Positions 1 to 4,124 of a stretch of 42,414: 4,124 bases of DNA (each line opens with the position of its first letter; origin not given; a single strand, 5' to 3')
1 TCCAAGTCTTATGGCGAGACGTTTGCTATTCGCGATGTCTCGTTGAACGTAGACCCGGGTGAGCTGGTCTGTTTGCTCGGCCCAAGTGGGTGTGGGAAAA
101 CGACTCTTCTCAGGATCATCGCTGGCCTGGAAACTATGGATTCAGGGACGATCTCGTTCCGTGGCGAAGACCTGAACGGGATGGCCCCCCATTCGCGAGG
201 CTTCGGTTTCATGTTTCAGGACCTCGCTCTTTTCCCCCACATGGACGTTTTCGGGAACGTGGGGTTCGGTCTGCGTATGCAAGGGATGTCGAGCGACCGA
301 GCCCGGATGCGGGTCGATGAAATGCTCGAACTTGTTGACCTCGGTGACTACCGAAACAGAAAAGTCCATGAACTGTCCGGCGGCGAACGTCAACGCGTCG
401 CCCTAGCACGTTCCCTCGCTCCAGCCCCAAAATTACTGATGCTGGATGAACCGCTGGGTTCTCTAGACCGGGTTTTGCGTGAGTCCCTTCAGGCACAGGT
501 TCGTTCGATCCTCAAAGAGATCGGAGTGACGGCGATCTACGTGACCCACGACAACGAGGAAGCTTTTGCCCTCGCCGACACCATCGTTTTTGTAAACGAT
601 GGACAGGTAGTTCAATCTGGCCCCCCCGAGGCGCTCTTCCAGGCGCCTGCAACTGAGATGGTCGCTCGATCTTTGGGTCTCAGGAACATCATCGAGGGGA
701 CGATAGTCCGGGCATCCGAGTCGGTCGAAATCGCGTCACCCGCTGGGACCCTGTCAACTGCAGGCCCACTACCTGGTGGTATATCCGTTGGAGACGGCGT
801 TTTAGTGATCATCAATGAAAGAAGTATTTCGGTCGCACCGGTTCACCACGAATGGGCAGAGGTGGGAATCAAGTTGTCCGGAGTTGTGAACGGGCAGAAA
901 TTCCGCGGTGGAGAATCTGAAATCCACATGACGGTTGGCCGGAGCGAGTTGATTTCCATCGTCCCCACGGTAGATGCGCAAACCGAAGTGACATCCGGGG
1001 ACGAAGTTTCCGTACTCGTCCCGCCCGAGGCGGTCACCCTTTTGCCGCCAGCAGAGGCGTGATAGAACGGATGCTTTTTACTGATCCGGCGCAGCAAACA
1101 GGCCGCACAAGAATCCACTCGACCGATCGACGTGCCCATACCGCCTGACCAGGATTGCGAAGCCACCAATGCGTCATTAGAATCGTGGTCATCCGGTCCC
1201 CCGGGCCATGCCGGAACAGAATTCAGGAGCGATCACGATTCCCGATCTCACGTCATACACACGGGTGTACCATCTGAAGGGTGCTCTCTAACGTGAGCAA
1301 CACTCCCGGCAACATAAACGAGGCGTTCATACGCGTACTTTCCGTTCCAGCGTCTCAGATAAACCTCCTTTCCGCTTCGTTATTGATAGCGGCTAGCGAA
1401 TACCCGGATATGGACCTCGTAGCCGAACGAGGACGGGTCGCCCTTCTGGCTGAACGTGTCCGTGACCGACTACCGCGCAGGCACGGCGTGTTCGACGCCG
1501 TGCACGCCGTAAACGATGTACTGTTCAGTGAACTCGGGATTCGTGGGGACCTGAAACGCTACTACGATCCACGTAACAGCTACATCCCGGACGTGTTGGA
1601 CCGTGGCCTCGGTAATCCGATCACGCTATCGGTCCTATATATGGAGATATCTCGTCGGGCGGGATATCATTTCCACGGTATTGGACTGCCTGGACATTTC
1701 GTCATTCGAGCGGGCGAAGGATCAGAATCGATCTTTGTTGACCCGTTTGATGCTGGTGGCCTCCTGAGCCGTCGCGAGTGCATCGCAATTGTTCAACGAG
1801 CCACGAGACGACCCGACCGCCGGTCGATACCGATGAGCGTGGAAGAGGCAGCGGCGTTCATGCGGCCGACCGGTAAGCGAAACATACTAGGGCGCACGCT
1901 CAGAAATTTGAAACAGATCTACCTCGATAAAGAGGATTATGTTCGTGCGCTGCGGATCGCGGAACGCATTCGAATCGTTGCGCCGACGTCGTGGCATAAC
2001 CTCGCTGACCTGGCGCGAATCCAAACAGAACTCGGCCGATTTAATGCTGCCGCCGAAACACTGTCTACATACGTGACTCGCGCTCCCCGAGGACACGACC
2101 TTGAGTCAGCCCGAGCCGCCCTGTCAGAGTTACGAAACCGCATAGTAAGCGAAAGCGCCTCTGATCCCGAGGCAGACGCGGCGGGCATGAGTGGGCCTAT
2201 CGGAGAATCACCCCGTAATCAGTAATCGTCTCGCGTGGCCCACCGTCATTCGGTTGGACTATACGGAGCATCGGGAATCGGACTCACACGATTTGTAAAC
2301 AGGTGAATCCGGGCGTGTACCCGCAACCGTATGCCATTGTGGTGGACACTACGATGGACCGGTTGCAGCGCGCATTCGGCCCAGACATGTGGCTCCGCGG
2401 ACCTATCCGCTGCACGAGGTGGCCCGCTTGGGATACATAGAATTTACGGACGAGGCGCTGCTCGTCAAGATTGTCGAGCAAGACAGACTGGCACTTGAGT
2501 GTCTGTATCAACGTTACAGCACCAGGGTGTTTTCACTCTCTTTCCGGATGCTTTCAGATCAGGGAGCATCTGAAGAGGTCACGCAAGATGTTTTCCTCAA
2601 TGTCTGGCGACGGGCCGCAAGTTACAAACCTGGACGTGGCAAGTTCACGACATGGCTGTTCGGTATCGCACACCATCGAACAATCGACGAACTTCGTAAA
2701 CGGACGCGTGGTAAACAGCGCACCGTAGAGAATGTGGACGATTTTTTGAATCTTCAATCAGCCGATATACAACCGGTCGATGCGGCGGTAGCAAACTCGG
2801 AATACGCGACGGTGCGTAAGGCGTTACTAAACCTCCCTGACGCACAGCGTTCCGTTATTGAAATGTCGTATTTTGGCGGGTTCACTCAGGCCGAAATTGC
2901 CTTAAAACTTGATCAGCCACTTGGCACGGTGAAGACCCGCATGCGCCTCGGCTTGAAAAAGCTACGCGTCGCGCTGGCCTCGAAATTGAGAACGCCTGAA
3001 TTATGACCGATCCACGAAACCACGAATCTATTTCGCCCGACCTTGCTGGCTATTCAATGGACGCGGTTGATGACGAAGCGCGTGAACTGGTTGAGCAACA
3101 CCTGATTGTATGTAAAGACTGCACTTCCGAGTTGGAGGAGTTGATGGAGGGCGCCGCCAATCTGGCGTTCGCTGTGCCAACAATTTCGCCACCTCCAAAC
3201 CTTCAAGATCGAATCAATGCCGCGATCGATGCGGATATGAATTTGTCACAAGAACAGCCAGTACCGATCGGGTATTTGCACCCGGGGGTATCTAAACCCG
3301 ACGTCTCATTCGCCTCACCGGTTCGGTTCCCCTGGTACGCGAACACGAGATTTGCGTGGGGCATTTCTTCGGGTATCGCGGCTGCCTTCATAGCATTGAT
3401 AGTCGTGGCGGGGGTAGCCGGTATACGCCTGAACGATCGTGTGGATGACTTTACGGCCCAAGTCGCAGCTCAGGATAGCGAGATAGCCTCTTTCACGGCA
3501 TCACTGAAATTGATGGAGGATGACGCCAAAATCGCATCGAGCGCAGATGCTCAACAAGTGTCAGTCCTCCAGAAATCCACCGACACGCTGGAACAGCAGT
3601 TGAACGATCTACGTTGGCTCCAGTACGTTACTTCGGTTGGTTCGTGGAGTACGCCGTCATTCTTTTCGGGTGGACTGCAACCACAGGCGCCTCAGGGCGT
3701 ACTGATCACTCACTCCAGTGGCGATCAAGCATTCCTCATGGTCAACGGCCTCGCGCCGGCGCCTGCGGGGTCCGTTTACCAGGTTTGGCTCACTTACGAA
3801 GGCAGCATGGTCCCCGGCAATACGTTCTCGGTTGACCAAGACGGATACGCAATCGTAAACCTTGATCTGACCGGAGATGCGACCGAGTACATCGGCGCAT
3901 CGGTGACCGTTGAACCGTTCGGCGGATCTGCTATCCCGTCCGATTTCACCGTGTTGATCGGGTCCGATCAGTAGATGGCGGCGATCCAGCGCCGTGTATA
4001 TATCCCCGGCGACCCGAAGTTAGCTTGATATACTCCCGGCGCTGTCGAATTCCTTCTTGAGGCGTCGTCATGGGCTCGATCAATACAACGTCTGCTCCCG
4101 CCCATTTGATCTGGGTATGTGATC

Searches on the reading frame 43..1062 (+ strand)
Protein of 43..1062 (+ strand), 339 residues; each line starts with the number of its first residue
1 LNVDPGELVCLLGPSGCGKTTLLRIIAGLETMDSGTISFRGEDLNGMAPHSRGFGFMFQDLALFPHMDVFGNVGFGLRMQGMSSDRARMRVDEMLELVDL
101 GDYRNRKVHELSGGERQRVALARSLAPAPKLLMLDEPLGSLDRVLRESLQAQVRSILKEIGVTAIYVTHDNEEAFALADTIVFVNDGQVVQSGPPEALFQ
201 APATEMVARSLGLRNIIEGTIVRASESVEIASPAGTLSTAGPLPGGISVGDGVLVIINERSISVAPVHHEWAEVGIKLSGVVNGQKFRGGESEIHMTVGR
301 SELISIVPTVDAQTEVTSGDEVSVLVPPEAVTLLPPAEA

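Call 29: search_protein_families(library=pfam, proteins=[window:43-1062:+], max_evalue=0.00001)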
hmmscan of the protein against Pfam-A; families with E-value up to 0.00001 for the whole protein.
window:43-1062:+ (339 aa): 2 families
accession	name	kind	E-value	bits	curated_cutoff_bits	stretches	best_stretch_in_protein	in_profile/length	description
PF00005.33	ABC_tran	-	9.3e-35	120.7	25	1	2-138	7-136/137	ABC transporter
PF13304.12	AAA_21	-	2.1e-06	28.5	27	0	8-54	1-52/304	AAA domain, putative AbiEii toxin, Type IV TA system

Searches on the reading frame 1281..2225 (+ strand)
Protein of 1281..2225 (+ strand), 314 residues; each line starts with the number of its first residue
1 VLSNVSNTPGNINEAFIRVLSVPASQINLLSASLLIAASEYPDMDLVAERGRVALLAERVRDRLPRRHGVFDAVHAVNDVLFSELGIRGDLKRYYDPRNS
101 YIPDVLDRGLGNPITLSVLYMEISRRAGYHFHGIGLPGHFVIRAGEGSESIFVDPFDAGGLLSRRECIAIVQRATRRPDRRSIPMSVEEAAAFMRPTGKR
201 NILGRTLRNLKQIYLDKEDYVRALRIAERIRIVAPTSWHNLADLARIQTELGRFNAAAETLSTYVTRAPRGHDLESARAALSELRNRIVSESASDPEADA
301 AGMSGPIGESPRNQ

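Call 29: search_protein_families(library=pfam, proteins=[window:1281-2225:+], max_evalue=0.00001)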
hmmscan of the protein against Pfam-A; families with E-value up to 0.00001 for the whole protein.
window:1281-2225:+ (314 aa): 3 families
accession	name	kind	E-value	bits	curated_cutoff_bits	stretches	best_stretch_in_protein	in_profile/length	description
PF13369.12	Transglut_core2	-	6.8e-38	130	23.5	1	54-208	8-155/155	Transglutaminase-like superfamily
PF13371.12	TPR_9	-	4.6e-16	59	35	1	210-281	1-72/73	Tetratricopeptide repeat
PF14559.12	TPR_19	-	1.4e-06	28.9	25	1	215-281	2-68/68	Tetratricopeptide repeat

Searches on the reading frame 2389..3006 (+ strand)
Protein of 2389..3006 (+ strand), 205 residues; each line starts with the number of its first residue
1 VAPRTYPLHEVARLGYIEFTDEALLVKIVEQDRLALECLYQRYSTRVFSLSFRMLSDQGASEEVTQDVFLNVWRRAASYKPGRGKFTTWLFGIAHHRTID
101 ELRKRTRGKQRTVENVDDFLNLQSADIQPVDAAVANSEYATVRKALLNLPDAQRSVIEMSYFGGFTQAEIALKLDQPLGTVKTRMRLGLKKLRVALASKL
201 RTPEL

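Call 29: search_protein_families(library=pfam, proteins=[window:2389-3006:+], max_evalue=0.00001)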
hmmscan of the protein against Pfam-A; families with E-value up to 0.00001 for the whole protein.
window:2389-3006:+ (205 aa): 4 families
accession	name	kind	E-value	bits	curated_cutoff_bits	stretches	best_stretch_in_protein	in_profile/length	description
PF04542.20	Sigma70_r2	-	4.4e-19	68.5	24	1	39-107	1-70/71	Sigma-70 region 2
PF08281.18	Sigma70_r4_2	-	4.6e-14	52.2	25.7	1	142-192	4-54/54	Sigma-70, region 4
PF04545.22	Sigma70_r4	-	1.5e-12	47.3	24.1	1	145-193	1-49/50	Sigma-70, region 4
PF07638.17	Sigma70_ECF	-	7.6e-06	26.4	21.1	0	81-196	70-183/185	ECF sigma factor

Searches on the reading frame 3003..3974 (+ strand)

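Call 29: search_protein_families(library=pfam, proteins=[window:3003-3974:+], max_evalue=0.00001)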
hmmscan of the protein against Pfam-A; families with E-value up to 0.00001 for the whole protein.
window:3003-3974:+ (323 aa): 1 family
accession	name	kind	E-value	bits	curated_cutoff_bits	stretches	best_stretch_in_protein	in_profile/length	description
PF10099.14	RskA_C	-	4.6e-16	59.7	29.4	1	126-313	3-130/135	Anti-sigma-K factor rskA, C-terminal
